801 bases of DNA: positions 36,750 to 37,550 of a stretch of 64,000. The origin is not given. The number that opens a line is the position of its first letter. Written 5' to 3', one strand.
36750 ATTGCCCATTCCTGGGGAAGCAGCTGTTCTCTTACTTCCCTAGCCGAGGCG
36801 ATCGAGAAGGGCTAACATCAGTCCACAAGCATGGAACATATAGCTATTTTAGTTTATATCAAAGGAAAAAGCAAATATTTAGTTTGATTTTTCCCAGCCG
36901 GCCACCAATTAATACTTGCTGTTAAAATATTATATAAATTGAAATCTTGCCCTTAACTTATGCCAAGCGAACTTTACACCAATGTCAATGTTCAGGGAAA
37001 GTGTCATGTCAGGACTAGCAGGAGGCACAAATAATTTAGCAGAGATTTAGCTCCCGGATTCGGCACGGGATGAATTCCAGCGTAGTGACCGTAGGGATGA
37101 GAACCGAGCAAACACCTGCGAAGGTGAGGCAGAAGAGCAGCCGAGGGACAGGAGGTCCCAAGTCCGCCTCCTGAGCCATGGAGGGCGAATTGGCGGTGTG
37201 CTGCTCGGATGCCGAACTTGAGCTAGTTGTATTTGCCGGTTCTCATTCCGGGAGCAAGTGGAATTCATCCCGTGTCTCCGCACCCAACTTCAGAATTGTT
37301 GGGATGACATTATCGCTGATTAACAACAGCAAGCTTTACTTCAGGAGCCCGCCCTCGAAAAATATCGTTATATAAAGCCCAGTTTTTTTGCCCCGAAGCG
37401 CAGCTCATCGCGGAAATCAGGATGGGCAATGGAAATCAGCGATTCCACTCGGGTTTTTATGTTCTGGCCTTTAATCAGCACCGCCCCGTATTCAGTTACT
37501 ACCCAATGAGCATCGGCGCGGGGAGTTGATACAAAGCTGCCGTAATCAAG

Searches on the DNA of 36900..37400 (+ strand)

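Call 7: search_rna_families(source=window, start=36900, end=37400, threshold=evalue, max_evalue=10)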
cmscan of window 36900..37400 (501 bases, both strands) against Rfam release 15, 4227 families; matches with E-value up to 10: 4.
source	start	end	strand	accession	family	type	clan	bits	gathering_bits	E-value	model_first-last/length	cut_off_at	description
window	37130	37207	-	RF01804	Lambda_thermo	Cis-reg; thermoregulator;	-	14.6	50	2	1-59/59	no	Lambda phage CIII thermoregulator element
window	37117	37167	+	RF02684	Twister-P5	Gene; ribozyme;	CL00120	13.7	37.6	3.1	1-58/58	no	Type-P5 twister ribozyme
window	37084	37191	-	RF02115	FAM13A-AS1_2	Gene; lncRNA;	-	12.4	38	4.3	1-110/110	no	FAM13A antisense RNA 1 conserved region 2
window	36935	37151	+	RF02267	Vax2os1_2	Gene; lncRNA;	-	5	55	3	262-466/466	no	Vax2os1 conserved region 2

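Call 28: search_rna_families(source=window, start=37064, end=37274, threshold=evalue, max_evalue=10, show_alignments=4)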
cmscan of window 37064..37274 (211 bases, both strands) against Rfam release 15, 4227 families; matches with E-value up to 10: 7.
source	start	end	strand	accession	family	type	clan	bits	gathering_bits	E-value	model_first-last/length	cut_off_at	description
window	37092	37251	+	RF01731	TwoAYGGAY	Cis-reg;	CL00106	16.3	43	5.4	1-168/168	no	TwoAYGGAY RNA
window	37130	37207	-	RF01804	Lambda_thermo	Cis-reg; thermoregulator;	-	14.6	50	0.86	1-59/59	no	Lambda phage CIII thermoregulator element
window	37117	37167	+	RF02684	Twister-P5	Gene; ribozyme;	CL00120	13.7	37.6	1.3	1-58/58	no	Type-P5 twister ribozyme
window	37198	37225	-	RF01336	CRISPR-DR23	Gene; CRISPR;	-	12.8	45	8.8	1-36/36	no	CRISPR RNA direct repeat element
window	37084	37191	-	RF02115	FAM13A-AS1_2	Gene; lncRNA;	-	12.4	38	1.8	1-110/110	no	FAM13A antisense RNA 1 conserved region 2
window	37250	37272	-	RF01973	H19_2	Gene; lncRNA;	-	11.2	50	1.3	49-69/69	no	H19 conserved region 2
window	37117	37176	+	RF01152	sR1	Gene; snRNA; snoRNA; CD-box;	-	8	45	8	1-57/57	no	Small nucleolar RNA sR1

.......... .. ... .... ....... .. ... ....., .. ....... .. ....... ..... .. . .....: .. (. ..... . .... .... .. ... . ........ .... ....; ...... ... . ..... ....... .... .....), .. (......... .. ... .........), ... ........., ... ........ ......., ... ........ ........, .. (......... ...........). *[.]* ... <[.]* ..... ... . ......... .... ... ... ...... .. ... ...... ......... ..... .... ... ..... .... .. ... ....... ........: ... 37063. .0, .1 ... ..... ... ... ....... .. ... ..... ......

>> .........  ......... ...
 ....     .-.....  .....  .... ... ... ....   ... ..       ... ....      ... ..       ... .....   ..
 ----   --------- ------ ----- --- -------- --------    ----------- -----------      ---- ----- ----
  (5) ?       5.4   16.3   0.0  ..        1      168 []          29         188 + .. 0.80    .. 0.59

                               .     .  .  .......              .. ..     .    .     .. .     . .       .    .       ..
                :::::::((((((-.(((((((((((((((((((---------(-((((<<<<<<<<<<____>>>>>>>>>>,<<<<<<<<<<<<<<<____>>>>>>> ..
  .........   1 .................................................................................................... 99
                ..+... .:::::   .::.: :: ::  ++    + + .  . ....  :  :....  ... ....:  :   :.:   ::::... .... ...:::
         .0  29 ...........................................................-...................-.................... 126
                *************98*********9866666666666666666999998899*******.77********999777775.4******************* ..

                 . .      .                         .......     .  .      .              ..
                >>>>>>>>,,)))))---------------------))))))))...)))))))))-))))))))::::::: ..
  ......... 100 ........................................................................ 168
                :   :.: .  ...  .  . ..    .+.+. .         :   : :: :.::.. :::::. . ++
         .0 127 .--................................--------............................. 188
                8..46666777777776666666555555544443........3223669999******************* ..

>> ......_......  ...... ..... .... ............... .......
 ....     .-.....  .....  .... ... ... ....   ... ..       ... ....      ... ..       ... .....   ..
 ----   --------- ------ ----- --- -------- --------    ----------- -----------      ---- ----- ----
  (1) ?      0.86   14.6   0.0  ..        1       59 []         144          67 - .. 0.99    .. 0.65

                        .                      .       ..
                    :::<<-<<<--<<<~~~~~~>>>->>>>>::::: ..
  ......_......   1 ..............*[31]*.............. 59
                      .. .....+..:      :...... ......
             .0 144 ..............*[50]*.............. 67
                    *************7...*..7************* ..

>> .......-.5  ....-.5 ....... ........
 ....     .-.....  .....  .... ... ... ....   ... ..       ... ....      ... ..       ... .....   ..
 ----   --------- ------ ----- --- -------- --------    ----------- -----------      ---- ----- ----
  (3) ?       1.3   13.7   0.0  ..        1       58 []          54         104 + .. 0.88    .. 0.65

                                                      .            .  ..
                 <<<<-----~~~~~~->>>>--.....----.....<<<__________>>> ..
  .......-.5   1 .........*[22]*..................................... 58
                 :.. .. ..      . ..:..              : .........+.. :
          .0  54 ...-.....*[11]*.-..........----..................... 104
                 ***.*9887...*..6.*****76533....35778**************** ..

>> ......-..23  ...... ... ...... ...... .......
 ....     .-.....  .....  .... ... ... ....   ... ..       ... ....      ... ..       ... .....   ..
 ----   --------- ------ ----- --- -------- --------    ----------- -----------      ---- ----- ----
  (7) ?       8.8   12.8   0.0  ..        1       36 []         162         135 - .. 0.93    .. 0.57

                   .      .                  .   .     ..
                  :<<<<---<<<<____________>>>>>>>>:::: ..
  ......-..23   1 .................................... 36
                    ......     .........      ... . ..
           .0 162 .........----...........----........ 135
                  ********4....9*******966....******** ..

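Call 40: build_rna_model(alignment_id=A1, structure=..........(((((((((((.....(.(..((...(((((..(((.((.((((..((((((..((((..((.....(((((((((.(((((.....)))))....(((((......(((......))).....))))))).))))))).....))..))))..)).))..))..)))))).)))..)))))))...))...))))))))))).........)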
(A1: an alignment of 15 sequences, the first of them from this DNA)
Model R1 built from alignment A1 (15 sequences, 222 columns); structure: as given.
model positions 218; base pairs 63; branch points 1; effective number of sequences 0.96; information 0.59 bits per position. Calibrated on 0.2 Mb of random sequence (short: E-values are rough).
structure used (alignment columns):
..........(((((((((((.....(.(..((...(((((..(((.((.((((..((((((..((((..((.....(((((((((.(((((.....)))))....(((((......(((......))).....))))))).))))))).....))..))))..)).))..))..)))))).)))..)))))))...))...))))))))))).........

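Call 41: search_with_rna_model(model_id=R1, sources=[window, L014, L015, L016, L017, L018, L019, L020, L021, L022, L023, L024, L025, L026, L027, L028, L029, L030, L031, L032, L033, L034, L005, L013], max_evalue=1)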
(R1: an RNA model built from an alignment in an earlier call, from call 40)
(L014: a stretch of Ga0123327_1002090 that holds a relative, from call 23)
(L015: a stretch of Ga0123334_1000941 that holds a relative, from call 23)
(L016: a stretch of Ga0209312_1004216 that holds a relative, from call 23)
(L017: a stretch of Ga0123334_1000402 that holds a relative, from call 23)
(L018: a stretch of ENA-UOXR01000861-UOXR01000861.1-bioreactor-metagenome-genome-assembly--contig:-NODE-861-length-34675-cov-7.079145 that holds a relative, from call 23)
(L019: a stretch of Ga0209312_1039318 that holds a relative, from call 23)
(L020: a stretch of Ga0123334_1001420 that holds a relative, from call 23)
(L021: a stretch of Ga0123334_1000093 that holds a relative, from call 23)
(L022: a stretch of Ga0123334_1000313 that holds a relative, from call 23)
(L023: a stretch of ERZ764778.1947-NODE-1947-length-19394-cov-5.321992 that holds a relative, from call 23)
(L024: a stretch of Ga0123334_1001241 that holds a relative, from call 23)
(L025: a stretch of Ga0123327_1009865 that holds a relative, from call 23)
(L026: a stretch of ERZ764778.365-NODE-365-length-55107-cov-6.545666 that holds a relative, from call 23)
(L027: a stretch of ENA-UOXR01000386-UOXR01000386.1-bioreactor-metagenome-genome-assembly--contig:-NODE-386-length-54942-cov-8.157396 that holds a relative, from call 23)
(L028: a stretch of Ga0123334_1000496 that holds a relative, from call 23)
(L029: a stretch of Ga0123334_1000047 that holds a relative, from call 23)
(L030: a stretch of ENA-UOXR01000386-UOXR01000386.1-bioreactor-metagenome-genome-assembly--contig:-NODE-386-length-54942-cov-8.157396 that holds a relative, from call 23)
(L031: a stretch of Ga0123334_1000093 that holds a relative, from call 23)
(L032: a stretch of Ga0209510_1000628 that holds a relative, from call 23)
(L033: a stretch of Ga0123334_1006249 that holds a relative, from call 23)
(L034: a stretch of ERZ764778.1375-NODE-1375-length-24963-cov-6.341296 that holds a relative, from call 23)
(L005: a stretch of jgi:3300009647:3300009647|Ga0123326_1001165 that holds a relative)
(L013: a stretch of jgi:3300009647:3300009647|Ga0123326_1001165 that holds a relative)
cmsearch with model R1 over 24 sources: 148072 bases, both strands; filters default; matches with E-value up to 1: 42.
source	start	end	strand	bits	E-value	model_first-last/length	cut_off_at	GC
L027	2003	2220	-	251.8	2.2e-61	1-218/218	no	0.56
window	50611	50828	+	248.3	1.7e-60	1-218/218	no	0.58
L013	6416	6633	+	248.3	1.7e-60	1-218/218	no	0.58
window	37060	37278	+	247.7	2.4e-60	1-218/218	no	0.58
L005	5416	5634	-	247.7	2.4e-60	1-218/218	no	0.58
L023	1956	2173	-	246.3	5.4e-60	1-218/218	no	0.58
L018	1947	2163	-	245.4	8.8e-60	1-218/218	no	0.59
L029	1956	2172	-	245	1.1e-59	1-218/218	no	0.59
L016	1011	1228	-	241.8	7.3e-59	1-218/218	no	0.6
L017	1018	1235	-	241.8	7.3e-59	1-218/218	no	0.6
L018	2990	3207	-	241.8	7.3e-59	1-218/218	no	0.6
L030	1947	2163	-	240.9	1.2e-58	1-218/218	no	0.58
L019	353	570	-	239.9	2.1e-58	1-218/218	no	0.58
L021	2000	2217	-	239.4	2.8e-58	1-218/218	no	0.59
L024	1947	2165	-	238.2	5.8e-58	1-218/218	no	0.57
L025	420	638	-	238.2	5.8e-58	1-218/218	no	0.57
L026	1947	2165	-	238.2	5.8e-58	1-218/218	no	0.57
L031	1991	2206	-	237.2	1e-57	1-218/218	no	0.59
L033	205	422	-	234.4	5e-57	1-218/218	no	0.58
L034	145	362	-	234.4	5e-57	1-218/218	no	0.58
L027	446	660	-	227.5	2.6e-55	1-218/218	no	0.61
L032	1997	2213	-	226.6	4.4e-55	1-218/218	no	0.58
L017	1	191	-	213.3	9.2e-52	1-192/218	3'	0.6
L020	2000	2183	-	204.2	1.7e-49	35-218/218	5'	0.61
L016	1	184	-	200.6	1.4e-48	1-185/218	3'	0.59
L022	1991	2208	-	186.9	3.4e-45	1-218/218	no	0.6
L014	1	172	-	180.7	1.2e-43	1-172/218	3'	0.62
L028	2000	2162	-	176.1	1.8e-42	56-218/218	5'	0.63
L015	1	157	-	169.9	6.1e-41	1-157/218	3'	0.62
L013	6416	6633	-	39.4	2.1e-08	1-218/218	no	0.58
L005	5416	5634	+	34.1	4.5e-07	1-218/218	no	0.58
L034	145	362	+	31.9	1.6e-06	1-218/218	no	0.58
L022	1991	2201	+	31.1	2.6e-06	1-218/218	no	0.6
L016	1297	1579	-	27.8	1.6e-05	1-218/218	no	0.57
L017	1304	1586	-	27.8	1.6e-05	1-218/218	no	0.57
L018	3276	3558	-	27.8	1.6e-05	1-218/218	no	0.57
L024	4065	4150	-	21.2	0.00075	9-218/218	5'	0.51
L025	2538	2623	-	21.2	0.00075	9-218/218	5'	0.51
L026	4065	4150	-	21.2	0.00075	9-218/218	5'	0.51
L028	2000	2162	+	10.1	0.43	1-167/218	3'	0.63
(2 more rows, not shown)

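Call 56: search_rna_families(source=L027, start=1995, end=2228, threshold=evalue, max_evalue=10, show_alignments=1)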
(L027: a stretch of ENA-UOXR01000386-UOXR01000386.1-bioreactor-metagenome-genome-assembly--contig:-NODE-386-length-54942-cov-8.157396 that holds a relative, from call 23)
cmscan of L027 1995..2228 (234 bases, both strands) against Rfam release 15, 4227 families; matches with E-value up to 10: 4.
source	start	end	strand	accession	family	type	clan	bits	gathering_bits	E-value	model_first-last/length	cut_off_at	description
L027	2000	2070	+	RF01503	Afu_203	Gene; sRNA;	-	12.8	37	7.5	1-111/111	no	A. fumigatus sRNA Afu_203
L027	2057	2088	-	RF01303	sR49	Gene; snRNA; snoRNA; CD-box;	-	12.1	50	8.3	1-56/56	no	Small nucleolar RNA sR49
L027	2171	2201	-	RF01129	sR44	Gene; snRNA; snoRNA; CD-box;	-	9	45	7.5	37-55/55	no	Small nucleolar RNA sR44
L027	2160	2206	-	RF02174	SMAD5-AS1_2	Gene; lncRNA;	-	8.4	50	5.4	88-129/129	no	SMAD5 antisense RNA 1 conserved region 2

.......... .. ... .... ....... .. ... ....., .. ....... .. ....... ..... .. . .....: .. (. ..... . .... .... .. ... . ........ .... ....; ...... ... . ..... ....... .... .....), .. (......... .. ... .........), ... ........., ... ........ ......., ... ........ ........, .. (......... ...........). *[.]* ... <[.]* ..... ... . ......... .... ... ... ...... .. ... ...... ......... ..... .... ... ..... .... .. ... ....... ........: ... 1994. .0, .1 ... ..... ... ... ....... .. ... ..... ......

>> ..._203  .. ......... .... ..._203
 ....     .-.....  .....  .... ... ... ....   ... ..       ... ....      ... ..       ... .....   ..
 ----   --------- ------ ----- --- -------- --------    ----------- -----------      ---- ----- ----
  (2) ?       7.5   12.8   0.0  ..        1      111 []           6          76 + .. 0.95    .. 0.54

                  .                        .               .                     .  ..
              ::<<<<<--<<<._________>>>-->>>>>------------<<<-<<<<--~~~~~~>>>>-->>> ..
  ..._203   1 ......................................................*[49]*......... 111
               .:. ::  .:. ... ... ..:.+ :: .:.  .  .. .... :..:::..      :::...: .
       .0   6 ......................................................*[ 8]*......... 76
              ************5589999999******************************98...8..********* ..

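Call 80: search_with_rna_model(model_id=R1, sources=[L035, L036, L037, L041, L042, L043, L044], max_evalue=1)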
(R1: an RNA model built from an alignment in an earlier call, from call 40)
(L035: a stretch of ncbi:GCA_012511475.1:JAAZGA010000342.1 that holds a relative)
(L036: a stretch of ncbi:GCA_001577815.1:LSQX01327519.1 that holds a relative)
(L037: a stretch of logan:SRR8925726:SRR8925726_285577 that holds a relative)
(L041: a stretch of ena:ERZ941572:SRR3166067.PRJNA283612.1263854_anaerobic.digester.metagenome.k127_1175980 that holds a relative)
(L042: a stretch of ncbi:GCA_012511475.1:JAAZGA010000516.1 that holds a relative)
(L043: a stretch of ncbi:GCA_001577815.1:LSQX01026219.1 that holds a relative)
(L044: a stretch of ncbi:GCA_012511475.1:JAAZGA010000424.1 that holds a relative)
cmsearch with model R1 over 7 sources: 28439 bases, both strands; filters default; matches with E-value up to 1: 0.
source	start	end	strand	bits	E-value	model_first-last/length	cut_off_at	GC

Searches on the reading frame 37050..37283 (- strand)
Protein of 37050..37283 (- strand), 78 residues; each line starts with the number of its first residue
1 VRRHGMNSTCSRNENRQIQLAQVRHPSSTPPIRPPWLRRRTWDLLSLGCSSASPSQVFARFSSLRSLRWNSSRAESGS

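Call 22: find_related_loci(query=window:37050-37283:-, collection=viral_contigs, flank=1500)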
Query window:37050-37283:- (78 aa) in viral_contigs; peptide patterns used: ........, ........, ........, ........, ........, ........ (x = any residue, [..] = any of these).
26 stretches matched a pattern, but none encodes a relative of the query by tblastn (E <= 1e-3).

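Call 23: find_related_loci(query=window:37050-37283:-, collection=metagenome_contigs, flank=2000)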
Query window:37050-37283:- (78 aa) in metagenome_contigs; peptide patterns used: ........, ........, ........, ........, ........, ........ (x = any residue, [..] = any of these).
597 stretches matched a pattern (row limit reached: there are more); 21 encode a relative of the query (tblastn E <= 1e-3); 21 distinct loci.
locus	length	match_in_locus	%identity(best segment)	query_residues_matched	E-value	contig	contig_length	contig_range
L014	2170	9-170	89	21-74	6e-26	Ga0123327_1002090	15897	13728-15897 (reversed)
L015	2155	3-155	92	24-74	1e-24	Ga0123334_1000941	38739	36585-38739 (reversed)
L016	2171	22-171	82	21-70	1e-21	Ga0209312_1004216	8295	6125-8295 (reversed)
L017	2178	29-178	82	21-70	1e-21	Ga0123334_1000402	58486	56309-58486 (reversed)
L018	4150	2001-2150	82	21-70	2e-21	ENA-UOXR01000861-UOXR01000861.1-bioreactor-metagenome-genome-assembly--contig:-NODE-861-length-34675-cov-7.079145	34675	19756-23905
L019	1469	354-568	78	3-74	6e-23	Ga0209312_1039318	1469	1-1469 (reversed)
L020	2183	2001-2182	91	3-63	1e-21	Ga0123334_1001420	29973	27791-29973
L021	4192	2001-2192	67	3-66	7e-21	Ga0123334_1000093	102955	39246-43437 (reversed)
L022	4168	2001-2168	68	6-64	3e-20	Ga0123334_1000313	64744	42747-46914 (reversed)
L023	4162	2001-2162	76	18-71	4e-20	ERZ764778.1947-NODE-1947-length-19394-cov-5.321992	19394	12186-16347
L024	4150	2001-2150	78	21-70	7e-20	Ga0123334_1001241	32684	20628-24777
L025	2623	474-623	78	21-70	7e-20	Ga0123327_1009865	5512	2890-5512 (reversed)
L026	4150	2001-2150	78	21-70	7e-20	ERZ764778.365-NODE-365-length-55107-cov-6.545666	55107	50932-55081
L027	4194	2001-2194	80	2-66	2e-18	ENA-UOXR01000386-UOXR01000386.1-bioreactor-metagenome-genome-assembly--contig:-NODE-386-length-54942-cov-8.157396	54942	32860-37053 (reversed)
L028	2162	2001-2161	87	3-56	7e-18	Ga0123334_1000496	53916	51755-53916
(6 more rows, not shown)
